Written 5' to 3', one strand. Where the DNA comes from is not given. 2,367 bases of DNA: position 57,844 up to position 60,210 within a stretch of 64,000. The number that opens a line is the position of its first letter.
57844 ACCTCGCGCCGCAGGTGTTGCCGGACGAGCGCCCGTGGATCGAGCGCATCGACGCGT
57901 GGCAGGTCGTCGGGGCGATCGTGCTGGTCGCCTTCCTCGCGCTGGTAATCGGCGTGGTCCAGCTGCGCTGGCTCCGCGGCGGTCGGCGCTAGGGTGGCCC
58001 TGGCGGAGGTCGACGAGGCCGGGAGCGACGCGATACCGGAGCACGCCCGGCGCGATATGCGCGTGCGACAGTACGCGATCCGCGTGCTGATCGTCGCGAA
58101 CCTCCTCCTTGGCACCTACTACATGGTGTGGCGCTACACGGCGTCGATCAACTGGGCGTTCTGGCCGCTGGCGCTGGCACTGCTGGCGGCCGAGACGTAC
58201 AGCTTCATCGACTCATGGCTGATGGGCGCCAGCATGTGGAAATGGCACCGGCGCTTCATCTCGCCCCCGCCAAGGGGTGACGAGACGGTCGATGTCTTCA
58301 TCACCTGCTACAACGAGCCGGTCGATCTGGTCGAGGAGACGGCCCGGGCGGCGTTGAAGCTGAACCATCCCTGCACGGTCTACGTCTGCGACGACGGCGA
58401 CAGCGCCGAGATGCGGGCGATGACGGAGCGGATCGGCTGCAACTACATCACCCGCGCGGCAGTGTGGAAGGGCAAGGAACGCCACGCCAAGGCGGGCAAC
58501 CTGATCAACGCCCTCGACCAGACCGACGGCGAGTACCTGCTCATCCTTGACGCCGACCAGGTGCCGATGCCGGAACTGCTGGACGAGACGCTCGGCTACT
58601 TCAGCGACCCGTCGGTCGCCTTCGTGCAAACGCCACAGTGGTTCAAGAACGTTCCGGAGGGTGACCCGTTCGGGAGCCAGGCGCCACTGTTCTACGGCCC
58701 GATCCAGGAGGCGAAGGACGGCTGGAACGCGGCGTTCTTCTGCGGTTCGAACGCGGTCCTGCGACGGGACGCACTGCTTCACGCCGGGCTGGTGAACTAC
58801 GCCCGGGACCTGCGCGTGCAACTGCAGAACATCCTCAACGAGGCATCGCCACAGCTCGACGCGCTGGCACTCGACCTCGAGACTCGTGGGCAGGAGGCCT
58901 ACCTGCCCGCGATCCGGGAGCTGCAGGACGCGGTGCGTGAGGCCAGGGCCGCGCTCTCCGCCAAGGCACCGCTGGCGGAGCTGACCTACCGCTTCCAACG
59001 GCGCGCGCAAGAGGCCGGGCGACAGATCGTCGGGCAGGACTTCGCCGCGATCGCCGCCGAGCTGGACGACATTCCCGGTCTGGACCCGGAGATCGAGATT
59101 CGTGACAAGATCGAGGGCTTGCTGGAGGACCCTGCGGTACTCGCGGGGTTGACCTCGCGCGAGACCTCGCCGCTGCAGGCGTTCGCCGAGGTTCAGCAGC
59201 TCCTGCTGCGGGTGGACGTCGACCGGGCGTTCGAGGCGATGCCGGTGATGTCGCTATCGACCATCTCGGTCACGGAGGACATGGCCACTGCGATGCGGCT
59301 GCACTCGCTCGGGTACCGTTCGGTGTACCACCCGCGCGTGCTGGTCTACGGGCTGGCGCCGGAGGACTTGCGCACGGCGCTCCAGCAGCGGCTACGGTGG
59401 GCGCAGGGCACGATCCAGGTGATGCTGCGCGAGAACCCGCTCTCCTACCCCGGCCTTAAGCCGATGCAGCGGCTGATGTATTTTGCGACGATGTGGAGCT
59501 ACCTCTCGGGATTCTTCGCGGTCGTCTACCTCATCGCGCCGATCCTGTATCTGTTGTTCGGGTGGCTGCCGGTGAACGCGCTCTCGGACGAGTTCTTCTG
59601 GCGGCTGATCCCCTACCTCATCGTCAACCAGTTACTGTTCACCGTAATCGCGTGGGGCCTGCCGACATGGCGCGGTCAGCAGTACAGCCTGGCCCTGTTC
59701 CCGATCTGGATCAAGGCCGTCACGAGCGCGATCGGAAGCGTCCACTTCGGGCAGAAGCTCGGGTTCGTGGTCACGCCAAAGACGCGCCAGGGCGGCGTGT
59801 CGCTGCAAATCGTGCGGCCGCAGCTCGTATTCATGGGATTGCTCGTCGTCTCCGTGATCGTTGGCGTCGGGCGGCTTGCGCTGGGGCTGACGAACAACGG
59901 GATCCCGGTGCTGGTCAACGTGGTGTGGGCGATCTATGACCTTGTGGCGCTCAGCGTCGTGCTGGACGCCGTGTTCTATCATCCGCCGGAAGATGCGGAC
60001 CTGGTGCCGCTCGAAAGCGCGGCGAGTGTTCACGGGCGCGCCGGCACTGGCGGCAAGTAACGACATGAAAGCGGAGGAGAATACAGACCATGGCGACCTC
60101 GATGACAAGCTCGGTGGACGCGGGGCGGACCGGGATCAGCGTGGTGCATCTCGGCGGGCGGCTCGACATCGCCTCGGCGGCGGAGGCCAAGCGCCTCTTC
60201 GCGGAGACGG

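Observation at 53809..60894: Cellulose-synthase genes embedded in a sigma-less partner-switching module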

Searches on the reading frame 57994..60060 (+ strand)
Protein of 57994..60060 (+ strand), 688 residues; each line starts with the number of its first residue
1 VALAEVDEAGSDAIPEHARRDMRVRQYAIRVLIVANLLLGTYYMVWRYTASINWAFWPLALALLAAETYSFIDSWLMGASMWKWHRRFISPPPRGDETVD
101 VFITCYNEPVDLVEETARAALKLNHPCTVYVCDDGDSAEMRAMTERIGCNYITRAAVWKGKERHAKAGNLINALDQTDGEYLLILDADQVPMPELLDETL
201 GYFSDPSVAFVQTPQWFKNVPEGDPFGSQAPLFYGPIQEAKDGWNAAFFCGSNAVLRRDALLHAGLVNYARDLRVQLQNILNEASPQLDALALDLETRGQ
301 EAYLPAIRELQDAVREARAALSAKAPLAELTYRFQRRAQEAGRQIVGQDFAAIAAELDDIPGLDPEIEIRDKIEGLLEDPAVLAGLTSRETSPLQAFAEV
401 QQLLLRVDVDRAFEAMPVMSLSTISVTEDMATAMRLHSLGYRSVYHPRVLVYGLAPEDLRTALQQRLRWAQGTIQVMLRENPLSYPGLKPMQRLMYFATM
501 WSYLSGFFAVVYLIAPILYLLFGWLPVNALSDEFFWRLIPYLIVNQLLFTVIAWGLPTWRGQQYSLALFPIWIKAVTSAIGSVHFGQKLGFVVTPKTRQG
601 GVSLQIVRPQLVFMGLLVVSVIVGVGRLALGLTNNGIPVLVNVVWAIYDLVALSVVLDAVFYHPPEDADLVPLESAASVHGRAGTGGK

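Call 4: search_protein_families(library=pfam, proteins=[window:57994-60060:+], max_evalue=0.01)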
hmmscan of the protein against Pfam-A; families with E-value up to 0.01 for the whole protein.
window:57994-60060:+ (688 aa): 5 families
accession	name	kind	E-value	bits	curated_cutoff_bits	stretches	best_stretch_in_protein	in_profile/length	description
PF13641.12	Glyco_tranf_2_3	-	6.7e-23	82.3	27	2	99-219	3-127/230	Glycosyltransferase like family 2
PF13632.12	Glyco_trans_2_3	-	2.2e-21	77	27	2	418-522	89-195/198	Glycosyl transferase family group 2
PF03552.20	Cellulose_synt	-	1.3e-19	70.7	24.7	2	425-599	421-607/722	Cellulose synthase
PF00535.33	Glycos_transf_2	-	2.7e-18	66.9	23.3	1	101-261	2-164/168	Glycosyl transferase family 2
PF13506.12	Glyco_transf_21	-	0.00021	21.2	21.7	0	165-217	17-69/174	Glycosyl transferase family 21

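Call 11: find_homologous_proteins(query=window:57994-60060:+, max_evalue=1e-10)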
Query window:57994-60060:+ (688 aa): 3931 proteins with E <= 1e-10 among 8000 candidates; the best 120 are listed.
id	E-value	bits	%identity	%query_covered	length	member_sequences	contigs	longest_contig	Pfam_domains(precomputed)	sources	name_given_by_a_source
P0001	0.0e+0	1562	100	100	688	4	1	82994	PF13632.13,PF13641.13,PF03552.21,PF00535.33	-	-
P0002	0.0e+0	1399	89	100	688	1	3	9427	PF13632.13,PF13641.13,PF03552.21,PF00535.33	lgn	-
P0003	0.0e+0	1347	87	98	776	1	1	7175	PF13632.13,PF13641.13,PF03552.21,PF00535.33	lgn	-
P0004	0.0e+0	1330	86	97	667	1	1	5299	PF13632.13,PF13506.14,PF13641.13,PF03552.21,PF00535.33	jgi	jgi:cellulose synthase (UDP-forming)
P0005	0.0e+0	1325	85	98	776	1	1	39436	PF13632.13,PF13641.13,PF03552.21,PF00535.33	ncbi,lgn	-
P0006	0.0e+0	1256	80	98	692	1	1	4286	PF13632.13,PF13641.13,PF03552.21,PF00535.33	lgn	-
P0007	0.0e+0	1251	80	97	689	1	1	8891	PF13632.13,PF13641.13,PF03552.21,PF00535.33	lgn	-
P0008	0.0e+0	1228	79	97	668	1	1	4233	PF13632.13,PF13506.14,PF13641.13,PF03552.21,PF00535.33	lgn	-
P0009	0.0e+0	1218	77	99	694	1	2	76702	PF13632.13,PF13506.14,PF13641.13,PF03552.21,PF00535.33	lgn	-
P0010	0.0e+0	1203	76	98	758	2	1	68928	PF13632.13,PF13641.13,PF03552.21,PF00535.33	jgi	jgi:cellulose synthase (UDP-forming)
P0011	0.0e+0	1201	77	98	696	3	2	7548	PF13632.13,PF13641.13,PF03552.21,PF00535.33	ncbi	-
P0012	0.0e+0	1182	75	100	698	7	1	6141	PF13632.13,PF13641.13,PF03552.21,PF00535.33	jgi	-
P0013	0.0e+0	1182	74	100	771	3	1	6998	PF13632.13,PF13641.13,PF03552.21,PF00535.33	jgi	jgi:cellulose synthase (UDP-forming)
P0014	0.0e+0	1176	75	99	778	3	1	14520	PF13632.13,PF13641.13,PF03552.21,PF00535.33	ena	-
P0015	0.0e+0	1141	72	99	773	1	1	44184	PF13632.13,PF13506.14,PF13641.13,PF03552.21,PF00535.33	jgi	jgi:cellulose synthase (UDP-forming)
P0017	0.0e+0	1137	73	98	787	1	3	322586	PF13632.13,PF13506.14,PF13641.13,PF03552.21,PF00535.33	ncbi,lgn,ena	-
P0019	0.0e+0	1054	67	98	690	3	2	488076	PF13632.13,PF13506.14,PF13641.13,PF03552.21,PF00535.33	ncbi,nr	ncbi:MAG TPA: glycosyltransferase [Thermomicrobiales bacterium]|nr:glycosyltransferase [Thermomicrob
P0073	2.7e-252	858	60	92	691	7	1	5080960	PF13632.13,PF13506.14,PF13641.13,PF03552.21,PF00535.33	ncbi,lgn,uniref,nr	ncbi:glycosyltransferase [Roseiflexus sp.]|uniref:glycosyltransferase n=1 Tax=Roseiflexus sp. TaxID=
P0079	1.3e-251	855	58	95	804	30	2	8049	PF13632.13,PF01740.27,PF13641.13,PF03552.21,PF00535.33,PF13466.13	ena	-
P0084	6.7e-251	853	58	96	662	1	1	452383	PF13632.13,PF13506.14,PF13641.13,PF03552.21,PF00535.33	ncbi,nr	ncbi:MAG: glycosyltransferase [Caldilineaceae bacterium]|nr:glycosyltransferase [Caldilineaceae bact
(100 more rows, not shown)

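Call 15: find_related_loci(query=A1, collection=genome_contigs, flank=8000)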
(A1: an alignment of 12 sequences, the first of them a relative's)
Query A1 (688 aa) in genome_contigs; peptide patterns used: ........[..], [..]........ (x = any residue, [..] = any of these).
599 stretches matched a pattern (row limit reached: there are more); 588 encode a relative of the query (tblastn E <= 1e-3); the best 80 are kept; 80 distinct loci.
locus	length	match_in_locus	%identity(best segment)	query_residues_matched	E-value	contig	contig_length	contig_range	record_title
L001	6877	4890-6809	59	8-663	0e+0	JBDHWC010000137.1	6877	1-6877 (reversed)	MAG: Thermomicrobiales bacterium isolate AS-MESO-OLR.348 NODE_41000_length_6877_cov_35.152206, whole genome shotgun sequ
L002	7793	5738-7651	61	33-666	0e+0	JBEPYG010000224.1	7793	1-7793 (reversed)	MAG: Roseiflexus sp. isolate 03V1_S199.concoct.031 NODE_5698_length_7793_cov_1.503261, whole genome shotgun sequence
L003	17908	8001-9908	60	35-666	0e+0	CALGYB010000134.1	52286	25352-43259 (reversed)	MAG: uncultured Roseiflexus sp. isolate R1_Bin_METABAT__47_1 genome assembly, contig: c_000002992994, whole genome shotg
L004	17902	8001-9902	58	25-667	0e+0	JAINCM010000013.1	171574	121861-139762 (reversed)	MAG: Chloroflexus sp. isolate BIN1 2566, whole genome shotgun sequence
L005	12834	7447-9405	56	14-664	0e+0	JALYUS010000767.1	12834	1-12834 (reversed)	MAG: Chloroflexota bacterium isolate LAG bin23 SD1463-65_k127_998502, whole genome shotgun sequence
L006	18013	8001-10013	58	14-680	0e+0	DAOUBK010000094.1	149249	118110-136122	MAG TPA_asm: Roseiflexus sp. isolate H69_722 k75_219110, whole genome shotgun sequence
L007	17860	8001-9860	59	41-666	0e+0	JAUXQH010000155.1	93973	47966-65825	MAG: Pseudomonadota bacterium isolate C12_concoct.bin.32 C12_k141_261526, whole genome shotgun sequence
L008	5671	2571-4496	57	15-664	0e+0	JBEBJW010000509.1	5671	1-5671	MAG: Myxococcota bacterium isolate TF_7 NODE_5659_length_5671_cov_5.134602, whole genome shotgun sequence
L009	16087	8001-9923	57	29-667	0e+0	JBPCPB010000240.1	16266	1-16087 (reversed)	MAG: Thermomicrobiales bacterium isolate TH_ant_mag_171 S1Ck127_3113167_flag_0_multi_4.9564_len_16266, whole genome shot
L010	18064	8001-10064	52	7-682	0e+0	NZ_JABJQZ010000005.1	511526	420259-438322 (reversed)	Nocardioides sp. zg-1230 Scaffold4_1, whole genome shotgun sequence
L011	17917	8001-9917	55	25-664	0e+0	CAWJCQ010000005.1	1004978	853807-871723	MAG: uncultured Acidimicrobiia bacterium isolate MFD04944.bin.1.304 genome assembly, contig: contig_27436, whole genome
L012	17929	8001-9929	53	18-663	0e+0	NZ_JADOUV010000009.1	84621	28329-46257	Arthrobacter sp. CAN_A6 Ga0418701_09, whole genome shotgun sequence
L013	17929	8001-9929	52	18-663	0e+0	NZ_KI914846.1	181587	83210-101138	Arthrobacter sp. Br18 scaffold1, whole genome shotgun sequence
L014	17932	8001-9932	53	24-668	0e+0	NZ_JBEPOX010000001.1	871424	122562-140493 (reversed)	Arthrobacter sp. UYEF36 Ga0502934_01, whole genome shotgun sequence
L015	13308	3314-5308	54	25-679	0e+0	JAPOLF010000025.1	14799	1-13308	MAG: bacterium isolate bin109 NODE_25_length_14799_cov_1.154463, whole genome shotgun sequence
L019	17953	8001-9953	53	16-663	0e+0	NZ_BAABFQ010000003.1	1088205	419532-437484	Nocardioides caricicola strain JCM 17686 sequence03, whole genome shotgun sequence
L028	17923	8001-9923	53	26-668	0e+0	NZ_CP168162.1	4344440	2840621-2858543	Pseudarthrobacter sp. WHRI 8279 chromosome, complete genome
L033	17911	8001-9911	55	29-669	0e+0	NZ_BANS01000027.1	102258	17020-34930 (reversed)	Gordonia amicalis NBRC 100051 = JCM 11271 strain NBRC 100051, whole genome shotgun sequence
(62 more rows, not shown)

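Call 22: search_protein_families(library=ncbifam, proteins=[window:57994-60060:+], max_evalue=0.001)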
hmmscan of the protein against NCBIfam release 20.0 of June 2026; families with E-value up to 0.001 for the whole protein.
window:57994-60060:+ (688 aa): 7 families
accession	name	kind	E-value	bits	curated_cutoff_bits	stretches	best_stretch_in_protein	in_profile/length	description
TIGR03030.1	CelA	equivalog_domain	1.3e-100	337.4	699.1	2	28-265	56-323/714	UDP-forming cellulose synthase catalytic subunit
NF008558.0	PRK11498.1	equivalog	4.5e-76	256.4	992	2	27-264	197-446/872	UDP-forming cellulose synthase catalytic subunit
TIGR03937.1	PgaC_IcaA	equivalog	1.3e-20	73.8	422.3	2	422-518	219-315/407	poly-beta-1,6-N-acetyl-D-glucosamine synthase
TIGR04242.1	nodulat_NodC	equivalog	1.3e-08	34.3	550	0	428-475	239-286/395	chitooligosaccharide synthase NodC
TIGR03965.1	mycofact_glyco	equivalog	1.4e-06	27.5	280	0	97-211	74-187/467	mycofactocin biosynthesis glycosyltransferase MftF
NF053846.1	glyco_with_XrtP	equivalog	6.6e-06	25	520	1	425-478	250-303/440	XrtP-associated glycosyltransferase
NF003960.0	PRK05454.2-3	equivalog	0.00053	18.5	829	0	429-523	365-457/659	glucans biosynthesis glucosyltransferase MdoH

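Call 23: search_solved_structures(query=window:57994-60060:+, max_evalue=0.001, show_alignments=2)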
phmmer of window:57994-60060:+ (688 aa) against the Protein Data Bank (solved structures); distinct sequences matched with E-value up to 0.001: 14.
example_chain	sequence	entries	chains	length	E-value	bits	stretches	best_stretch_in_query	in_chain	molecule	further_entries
7lby_A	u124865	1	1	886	1.5e-58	202.3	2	27-265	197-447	Cellulose synthase catalytic subunit [UDP-forming]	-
9b8v_E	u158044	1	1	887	1.5e-58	202.3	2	27-265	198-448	Cellulose synthase catalytic subunit [UDP-forming]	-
9fmv_A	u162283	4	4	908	1.7e-58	202.2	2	27-265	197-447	Cellulose synthase catalytic subunit [UDP-forming]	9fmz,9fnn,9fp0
5ej1_A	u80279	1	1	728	4.8e-51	177.5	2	34-265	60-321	Putative cellulose synthase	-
4hg6_A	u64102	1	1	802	5.8e-51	177.2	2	34-265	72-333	Cellulose Synthase Subunit A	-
4p00_A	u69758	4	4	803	5.9e-51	177.2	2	34-265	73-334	Cellulose Synthase A subunit | Cellulose Synthase subunit A | Putative cellulose synthase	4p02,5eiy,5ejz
8dqk_A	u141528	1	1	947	2.3e-14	56.3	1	425-601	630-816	Cellulose synthase-like CslF6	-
8vhz_A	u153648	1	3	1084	3.7e-14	55.6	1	425-596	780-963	Cellulose synthase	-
8vi0_A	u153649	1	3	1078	4.7e-14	55.3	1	425-651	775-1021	Cellulose synthase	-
8vht_A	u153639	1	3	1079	8.3e-14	54.4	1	425-596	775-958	Cellulose synthase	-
6wlb_A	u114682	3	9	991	3.4e-12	49.1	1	425-564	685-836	Cellulose synthase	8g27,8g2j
7d5k_A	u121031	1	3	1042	3.5e-11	45.8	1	425-599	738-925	Cellulose synthase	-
7ck3_A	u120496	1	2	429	4.8e-10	42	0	158-262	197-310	Cellulose synthase A catalytic subunit 3 [UDP-forming],Cellulose synthase A catalytic subu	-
7ck1_A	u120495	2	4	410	6.4e-06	28.4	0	158-262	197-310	Cellulose synthase A catalytic subunit 3 [UDP-forming],Cellulose synthase A catalytic subu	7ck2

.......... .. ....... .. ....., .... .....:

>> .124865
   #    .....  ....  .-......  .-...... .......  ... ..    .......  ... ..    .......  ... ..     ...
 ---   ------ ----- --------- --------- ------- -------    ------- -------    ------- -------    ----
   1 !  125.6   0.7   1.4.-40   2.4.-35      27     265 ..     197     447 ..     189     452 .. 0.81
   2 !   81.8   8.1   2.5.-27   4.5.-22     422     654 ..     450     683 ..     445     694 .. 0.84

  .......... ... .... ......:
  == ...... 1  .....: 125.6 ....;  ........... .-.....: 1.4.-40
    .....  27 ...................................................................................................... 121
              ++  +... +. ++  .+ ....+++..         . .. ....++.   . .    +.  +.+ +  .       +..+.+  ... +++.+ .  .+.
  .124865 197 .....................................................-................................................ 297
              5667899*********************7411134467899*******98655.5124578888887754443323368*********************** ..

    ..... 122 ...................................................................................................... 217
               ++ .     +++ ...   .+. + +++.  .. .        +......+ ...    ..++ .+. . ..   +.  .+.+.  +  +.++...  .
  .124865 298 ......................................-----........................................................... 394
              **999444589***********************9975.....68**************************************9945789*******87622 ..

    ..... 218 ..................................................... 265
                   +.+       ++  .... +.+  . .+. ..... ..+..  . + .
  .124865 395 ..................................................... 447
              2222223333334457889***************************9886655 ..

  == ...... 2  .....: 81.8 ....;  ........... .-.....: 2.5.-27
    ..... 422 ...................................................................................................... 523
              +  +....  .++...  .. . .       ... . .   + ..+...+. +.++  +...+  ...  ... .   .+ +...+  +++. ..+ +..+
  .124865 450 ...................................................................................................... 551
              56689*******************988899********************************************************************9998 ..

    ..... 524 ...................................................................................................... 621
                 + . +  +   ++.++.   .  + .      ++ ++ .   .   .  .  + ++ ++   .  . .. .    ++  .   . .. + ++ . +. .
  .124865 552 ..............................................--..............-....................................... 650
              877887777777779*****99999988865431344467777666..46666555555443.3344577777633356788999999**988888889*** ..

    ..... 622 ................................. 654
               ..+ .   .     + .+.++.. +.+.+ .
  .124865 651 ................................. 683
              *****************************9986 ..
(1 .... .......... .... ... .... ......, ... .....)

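Call 24: find_encoding_contigs(protein=P0079, flank=8000, max_places=4)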
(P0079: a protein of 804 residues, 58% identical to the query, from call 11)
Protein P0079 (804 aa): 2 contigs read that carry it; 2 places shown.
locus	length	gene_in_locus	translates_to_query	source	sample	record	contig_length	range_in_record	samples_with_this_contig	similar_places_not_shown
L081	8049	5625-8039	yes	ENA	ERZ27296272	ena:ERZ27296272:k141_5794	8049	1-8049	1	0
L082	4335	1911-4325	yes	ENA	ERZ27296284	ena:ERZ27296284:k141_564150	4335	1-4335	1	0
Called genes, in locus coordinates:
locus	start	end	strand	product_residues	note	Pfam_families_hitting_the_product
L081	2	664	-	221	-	?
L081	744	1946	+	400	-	PF02156:Glyco_hydro_26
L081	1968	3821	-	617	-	PF00496:SBP_bac_5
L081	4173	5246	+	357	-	PF02156:Glyco_hydro_26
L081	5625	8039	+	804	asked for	PF13641:Glyco_tranf_2_3, PF00535:Glycos_transf_2, PF03552:Cellulose_synt, PF13632:Glyco_trans_2_3, PF01740:STAS, PF13466:STAS_2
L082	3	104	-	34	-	?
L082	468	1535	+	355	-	PF02156:Glyco_hydro_26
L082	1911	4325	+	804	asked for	PF13641:Glyco_tranf_2_3, PF00535:Glycos_transf_2, PF03552:Cellulose_synt, PF13632:Glyco_trans_2_3, PF01740:STAS, PF13466:STAS_2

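Call 25: find_encoding_contigs(protein=P0073, flank=8000, max_places=2)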
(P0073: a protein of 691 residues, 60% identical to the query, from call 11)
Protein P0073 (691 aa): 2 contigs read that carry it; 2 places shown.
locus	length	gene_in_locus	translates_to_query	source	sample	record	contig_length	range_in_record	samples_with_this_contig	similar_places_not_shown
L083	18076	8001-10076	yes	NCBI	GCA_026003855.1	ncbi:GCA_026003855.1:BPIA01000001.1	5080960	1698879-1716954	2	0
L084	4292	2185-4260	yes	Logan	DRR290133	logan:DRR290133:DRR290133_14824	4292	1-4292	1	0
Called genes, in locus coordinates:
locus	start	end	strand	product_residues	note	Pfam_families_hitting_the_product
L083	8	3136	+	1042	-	PF01590:GAF, PF13426:PAS_9, PF08447:PAS_3, PF08448:PAS_4, PF00989:PAS, PF08448:PAS_4, PF00512:HisKA, PF02518:HATPase_c, +8 more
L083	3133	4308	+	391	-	PF00072:Response_reg, PF07228:SpoIIE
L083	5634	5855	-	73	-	-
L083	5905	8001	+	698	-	PF03170:CBM_BcsB_1st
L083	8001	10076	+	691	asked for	PF00535:Glycos_transf_2, PF13641:Glyco_tranf_2_3, PF03552:Cellulose_synt, PF13506:Glyco_transf_21 (faint), PF13632:Glyco_trans_2_3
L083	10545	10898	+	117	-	PF01740:STAS, PF13466:STAS_2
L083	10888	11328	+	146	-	PF13581:HATPase_c_2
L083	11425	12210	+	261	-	-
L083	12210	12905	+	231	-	PF00702:Hydrolase, PF12710:HAD, PF13419:HAD_2, PF13242:Hydrolase_like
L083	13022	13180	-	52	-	PF04964:Flp_Fap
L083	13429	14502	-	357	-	PF05384:DegS, PF07730:HisKA_3, PF02518:HATPase_c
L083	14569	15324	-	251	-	PF00535:Glycos_transf_2, PF13641:Glyco_tranf_2_3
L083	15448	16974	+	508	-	-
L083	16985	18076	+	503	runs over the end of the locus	-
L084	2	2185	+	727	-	?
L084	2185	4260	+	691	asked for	PF00535:Glycos_transf_2, PF13641:Glyco_tranf_2_3, PF03552:Cellulose_synt, PF13506:Glyco_transf_21 (faint), PF13632:Glyco_trans_2_3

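Call 30: search_protein_families(library=pfam, proteins=[window:57994-60060:+], max_evalue=10)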
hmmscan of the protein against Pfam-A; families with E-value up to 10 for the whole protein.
window:57994-60060:+ (688 aa): 5 families
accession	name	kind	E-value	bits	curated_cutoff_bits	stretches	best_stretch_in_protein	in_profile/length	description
PF13641.12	Glyco_tranf_2_3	-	6.7e-23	82.3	27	2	99-219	3-127/230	Glycosyltransferase like family 2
PF13632.12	Glyco_trans_2_3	-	2.2e-21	77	27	2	418-522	89-195/198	Glycosyl transferase family group 2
PF03552.20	Cellulose_synt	-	1.3e-19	70.7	24.7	2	425-599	421-607/722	Cellulose synthase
PF00535.33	Glycos_transf_2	-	2.7e-18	66.9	23.3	1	101-261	2-164/168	Glycosyl transferase family 2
PF13506.12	Glyco_transf_21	-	0.00021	21.2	21.7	2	165-217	17-69/174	Glycosyl transferase family 21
